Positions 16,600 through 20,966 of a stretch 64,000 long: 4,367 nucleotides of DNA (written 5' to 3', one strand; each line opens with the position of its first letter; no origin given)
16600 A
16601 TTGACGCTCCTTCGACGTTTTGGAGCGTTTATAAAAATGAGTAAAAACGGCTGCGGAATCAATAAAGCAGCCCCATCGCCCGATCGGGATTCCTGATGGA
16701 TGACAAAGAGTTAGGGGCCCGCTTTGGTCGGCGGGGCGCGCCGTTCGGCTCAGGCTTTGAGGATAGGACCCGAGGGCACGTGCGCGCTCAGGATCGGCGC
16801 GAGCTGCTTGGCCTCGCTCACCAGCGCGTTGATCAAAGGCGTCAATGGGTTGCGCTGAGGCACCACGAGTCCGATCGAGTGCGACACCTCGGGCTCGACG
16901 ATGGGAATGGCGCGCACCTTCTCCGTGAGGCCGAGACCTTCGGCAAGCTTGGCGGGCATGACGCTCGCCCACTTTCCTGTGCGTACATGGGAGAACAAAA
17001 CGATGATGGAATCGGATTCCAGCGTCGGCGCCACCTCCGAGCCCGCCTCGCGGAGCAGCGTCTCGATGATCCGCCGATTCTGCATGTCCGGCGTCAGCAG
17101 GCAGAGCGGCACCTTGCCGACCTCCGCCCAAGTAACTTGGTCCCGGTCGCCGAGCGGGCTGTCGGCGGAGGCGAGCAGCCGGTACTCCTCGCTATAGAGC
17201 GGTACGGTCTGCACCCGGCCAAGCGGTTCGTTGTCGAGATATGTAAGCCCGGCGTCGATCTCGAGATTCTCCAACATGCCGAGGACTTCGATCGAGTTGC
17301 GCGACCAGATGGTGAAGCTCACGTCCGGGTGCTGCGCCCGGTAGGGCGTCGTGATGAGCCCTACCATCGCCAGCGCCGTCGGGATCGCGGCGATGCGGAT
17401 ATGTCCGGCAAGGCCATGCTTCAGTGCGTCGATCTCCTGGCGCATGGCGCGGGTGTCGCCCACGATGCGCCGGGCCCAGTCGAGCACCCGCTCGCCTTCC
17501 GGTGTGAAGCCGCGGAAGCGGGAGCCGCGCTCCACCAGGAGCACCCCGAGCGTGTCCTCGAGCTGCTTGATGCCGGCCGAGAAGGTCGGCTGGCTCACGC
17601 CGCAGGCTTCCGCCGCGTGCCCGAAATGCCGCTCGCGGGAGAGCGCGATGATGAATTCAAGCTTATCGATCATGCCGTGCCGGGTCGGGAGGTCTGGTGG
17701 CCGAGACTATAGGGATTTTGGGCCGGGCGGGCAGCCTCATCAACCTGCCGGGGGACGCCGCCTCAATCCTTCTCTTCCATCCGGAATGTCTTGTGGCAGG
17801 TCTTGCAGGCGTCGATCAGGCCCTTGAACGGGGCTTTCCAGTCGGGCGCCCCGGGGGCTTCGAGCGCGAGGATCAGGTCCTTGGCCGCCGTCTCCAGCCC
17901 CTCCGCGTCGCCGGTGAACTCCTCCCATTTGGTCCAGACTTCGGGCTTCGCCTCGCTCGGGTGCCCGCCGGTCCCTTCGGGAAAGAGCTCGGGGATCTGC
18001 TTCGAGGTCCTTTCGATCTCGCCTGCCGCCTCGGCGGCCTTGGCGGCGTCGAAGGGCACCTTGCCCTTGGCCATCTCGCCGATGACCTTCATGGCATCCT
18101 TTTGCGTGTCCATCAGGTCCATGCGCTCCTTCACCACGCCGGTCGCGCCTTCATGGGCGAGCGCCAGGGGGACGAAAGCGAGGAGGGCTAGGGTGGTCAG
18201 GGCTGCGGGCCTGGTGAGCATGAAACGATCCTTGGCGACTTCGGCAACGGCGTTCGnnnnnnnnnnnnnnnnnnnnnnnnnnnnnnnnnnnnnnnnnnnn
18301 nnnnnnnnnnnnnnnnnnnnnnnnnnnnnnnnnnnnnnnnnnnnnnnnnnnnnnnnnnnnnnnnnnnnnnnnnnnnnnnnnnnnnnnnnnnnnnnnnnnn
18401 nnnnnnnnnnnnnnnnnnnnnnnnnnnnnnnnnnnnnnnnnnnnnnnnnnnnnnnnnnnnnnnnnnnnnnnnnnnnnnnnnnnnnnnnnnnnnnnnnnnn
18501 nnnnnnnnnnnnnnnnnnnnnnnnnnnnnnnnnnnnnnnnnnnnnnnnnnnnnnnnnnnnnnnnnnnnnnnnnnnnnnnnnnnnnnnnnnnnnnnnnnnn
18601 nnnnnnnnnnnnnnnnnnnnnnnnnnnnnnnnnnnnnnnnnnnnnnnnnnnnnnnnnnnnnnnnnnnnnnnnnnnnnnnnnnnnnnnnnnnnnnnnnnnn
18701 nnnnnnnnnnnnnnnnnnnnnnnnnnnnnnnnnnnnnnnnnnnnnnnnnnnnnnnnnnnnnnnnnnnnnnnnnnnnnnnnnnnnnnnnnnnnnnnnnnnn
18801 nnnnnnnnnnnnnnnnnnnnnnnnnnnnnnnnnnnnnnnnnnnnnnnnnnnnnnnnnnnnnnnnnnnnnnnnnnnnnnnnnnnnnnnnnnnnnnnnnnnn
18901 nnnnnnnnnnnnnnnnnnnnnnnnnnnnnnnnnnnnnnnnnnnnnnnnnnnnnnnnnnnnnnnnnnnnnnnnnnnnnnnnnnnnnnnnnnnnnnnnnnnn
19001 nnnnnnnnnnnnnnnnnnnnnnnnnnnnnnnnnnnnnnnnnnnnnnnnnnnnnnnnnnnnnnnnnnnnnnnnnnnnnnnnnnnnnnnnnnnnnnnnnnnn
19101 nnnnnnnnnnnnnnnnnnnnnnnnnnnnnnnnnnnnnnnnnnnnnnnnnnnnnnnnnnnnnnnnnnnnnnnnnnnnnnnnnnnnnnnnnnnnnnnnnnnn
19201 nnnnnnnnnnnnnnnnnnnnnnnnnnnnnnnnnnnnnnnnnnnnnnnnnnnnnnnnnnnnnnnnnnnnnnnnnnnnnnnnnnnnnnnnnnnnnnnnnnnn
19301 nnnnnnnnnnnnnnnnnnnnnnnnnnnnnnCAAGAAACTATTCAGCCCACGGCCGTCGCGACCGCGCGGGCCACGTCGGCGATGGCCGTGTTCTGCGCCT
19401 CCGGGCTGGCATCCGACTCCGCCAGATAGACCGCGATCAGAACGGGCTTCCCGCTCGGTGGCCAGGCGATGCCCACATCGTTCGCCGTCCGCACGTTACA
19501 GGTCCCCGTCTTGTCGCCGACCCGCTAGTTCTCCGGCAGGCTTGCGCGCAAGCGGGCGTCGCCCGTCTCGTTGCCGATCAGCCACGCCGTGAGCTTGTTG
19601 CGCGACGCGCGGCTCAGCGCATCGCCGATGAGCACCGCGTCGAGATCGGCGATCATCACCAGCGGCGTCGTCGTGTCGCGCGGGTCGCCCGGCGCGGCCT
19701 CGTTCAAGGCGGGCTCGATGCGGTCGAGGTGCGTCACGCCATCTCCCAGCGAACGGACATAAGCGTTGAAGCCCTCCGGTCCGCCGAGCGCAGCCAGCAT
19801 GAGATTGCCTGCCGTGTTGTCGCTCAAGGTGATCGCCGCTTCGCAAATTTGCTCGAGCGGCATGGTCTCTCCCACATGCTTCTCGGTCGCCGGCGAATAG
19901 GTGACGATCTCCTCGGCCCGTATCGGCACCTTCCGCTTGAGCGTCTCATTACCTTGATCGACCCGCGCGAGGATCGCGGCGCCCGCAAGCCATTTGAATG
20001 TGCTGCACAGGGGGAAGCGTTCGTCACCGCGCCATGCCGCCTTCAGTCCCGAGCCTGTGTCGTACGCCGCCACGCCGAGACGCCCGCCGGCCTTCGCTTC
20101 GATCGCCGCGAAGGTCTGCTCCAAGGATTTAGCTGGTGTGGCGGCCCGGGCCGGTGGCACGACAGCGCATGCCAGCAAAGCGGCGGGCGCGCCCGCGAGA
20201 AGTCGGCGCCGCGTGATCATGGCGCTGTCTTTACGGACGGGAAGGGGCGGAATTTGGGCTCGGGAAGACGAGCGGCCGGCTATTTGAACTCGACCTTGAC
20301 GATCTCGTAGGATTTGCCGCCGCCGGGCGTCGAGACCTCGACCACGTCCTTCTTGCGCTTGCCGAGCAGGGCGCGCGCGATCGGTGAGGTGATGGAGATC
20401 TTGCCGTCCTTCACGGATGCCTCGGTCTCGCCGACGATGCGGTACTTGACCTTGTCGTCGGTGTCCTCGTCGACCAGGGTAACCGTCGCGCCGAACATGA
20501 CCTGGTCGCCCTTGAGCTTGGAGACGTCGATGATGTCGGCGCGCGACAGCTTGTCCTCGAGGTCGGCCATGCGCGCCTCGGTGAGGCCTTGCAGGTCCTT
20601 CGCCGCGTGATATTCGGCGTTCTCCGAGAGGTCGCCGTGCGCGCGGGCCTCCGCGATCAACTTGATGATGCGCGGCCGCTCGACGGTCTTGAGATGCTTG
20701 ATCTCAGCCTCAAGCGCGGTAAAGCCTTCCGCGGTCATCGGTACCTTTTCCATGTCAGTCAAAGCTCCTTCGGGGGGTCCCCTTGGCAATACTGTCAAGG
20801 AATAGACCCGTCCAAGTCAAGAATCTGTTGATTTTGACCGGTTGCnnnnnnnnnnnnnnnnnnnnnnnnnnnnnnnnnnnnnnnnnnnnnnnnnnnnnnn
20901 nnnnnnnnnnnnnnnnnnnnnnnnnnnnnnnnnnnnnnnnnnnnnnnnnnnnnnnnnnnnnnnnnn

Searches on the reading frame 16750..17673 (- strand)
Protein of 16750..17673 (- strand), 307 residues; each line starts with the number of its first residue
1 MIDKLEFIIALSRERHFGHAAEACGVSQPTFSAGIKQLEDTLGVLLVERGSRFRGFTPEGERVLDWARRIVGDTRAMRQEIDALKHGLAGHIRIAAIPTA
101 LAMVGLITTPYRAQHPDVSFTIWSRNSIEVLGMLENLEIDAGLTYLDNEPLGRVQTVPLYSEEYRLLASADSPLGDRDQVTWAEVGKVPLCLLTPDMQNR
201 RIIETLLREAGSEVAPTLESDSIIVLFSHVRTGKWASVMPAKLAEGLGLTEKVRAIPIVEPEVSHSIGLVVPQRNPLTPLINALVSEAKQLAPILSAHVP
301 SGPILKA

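Call 29: search_protein_families(library=ncbifam, proteins=[window:16750-17673:-], max_evalue=1e-10)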
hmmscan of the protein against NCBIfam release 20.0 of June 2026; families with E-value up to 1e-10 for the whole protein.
window:16750-17673:- (307 aa): 25 families
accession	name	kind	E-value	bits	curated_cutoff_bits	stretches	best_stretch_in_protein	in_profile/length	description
NF008416.0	PRK11242.1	equivalog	9.3e-38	130.2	277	1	4-257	5-256/300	transcriptional regulator CynR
NF008361.0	PRK11151.1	equivalog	1.2e-30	106.8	329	1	2-286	3-287/305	DNA-binding transcriptional regulator OxyR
TIGR03339.1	phn_lysR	subfamily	2.7e-26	92.4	341.1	1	10-271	7-262/279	aminoethylphosphonate catabolism associated LysR family transcriptional regulator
NF047520.1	trans_act_CidR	equivalog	2.6e-24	85.9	415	1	2-273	3-273/292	cidABC operon transcriptional activator CidR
NF008722.0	PRK11716.1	equivalog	4e-22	78.6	246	1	3-288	4-290/293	HTH-type transcriptional activator IlvY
NF053705.1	TransRegGltCGpos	equivalog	4.4e-22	78.7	350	1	4-281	5-282/300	glutamate biosynthesis transcriptional regulator GltC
NF040786.1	LysR_Sec_metab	equivalog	2.8e-21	75.8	250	1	4-288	5-294/298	selenium metabolism-associated LysR family transcriptional regulator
NF007439.0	PRK09986.1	equivalog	3.9e-19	69.1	290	1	5-199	12-208/296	LysR family transcriptional regulator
NF045775.1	acetoin_reg_AlsR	exception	9.5e-19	68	430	1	4-242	5-245/290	acetoin biosynthesis transcriptional regulator AlsR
TIGR02424.1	TF_pcaQ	equivalog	9.5e-19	67.4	303.8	1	5-215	8-220/300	pca operon transcription factor PcaQ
NF052633.1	LysR_TF_PsrA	exception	1.6e-18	66.7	540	1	11-271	16-275/297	L-proline-binding transcription factor PsrA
NF045990.1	TransRegCbbRRhodb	equivalog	8.4e-17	61.2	450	1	8-185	14-192/304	LysR family regulator CbbR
NF009327.0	PRK12684.1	subfamily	1.7e-16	60.3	402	1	4-208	5-212/313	CysB family HTH-type transcriptional regulator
NF009324.0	PRK12679.1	equivalog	1.6e-15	57.1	491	1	19-211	21-215/316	HTH-type transcriptional regulator Cbl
NF008410.0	PRK11233.1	equivalog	1.7e-15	56.9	309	1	17-283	18-282/305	nitrogen assimilation transcriptional regulator NAC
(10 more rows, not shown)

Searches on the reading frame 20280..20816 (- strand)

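Call 29: search_protein_families(library=ncbifam, proteins=[window:20280-20816:-], max_evalue=1e-10)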
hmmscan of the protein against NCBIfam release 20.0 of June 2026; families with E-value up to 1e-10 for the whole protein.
window:20280-20816:- (178 aa): 13 families
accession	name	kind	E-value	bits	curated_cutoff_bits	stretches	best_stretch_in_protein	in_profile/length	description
NF001261.0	PRK00226.1-2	equivalog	4.1e-72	241.2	167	1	22-178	1-157/157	transcription elongation factor GreA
NF001264.0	PRK00226.1-5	equivalog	3.4e-65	218.6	180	1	22-177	1-157/158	transcription elongation factor GreA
TIGR01462.1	greA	subfamily_domain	2.3e-57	193.3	139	1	26-176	1-151/151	transcription elongation factor GreA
NF001263.0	PRK00226.1-4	equivalog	3.5e-53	179.8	145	1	21-176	3-158/160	transcription elongation factor GreA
NF002506.1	PRK01885.1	equivalog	7.4e-40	136.2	188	1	27-177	5-154/156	transcription elongation factor GreB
NF001260.0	PRK00226.1-1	equivalog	3.5e-39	134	234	1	25-176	6-157/160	transcription elongation factor GreA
TIGR01461.1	greB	equivalog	6.4e-36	123.4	171.05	1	27-177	5-154/156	transcription elongation factor GreB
NF011309.0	PRK14720.1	equivalog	2.1e-33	115.5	714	1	28-176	753-901/906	transcription elongation factor GreA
NF001262.0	PRK00226.1-3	equivalog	9.1e-23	80.8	161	1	21-168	3-151/165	transcription elongation factor GreA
NF004969.0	PRK06330.1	equivalog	7e-20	71.2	697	1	21-173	563-710/718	transcript cleavage factor/unknown domain fusion protein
NF004973.0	PRK06342.1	equivalog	5.4e-16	58.7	159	1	28-174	32-158/160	transcription elongation factor GreA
NF004548.0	PRK05892.1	equivalog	1.2e-12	48.1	126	1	26-176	7-155/158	nucleoside diphosphate kinase regulator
NF004396.0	PRK05753.1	equivalog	8.5e-11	41.8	109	0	81-175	30-125/137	nucleoside diphosphate kinase regulator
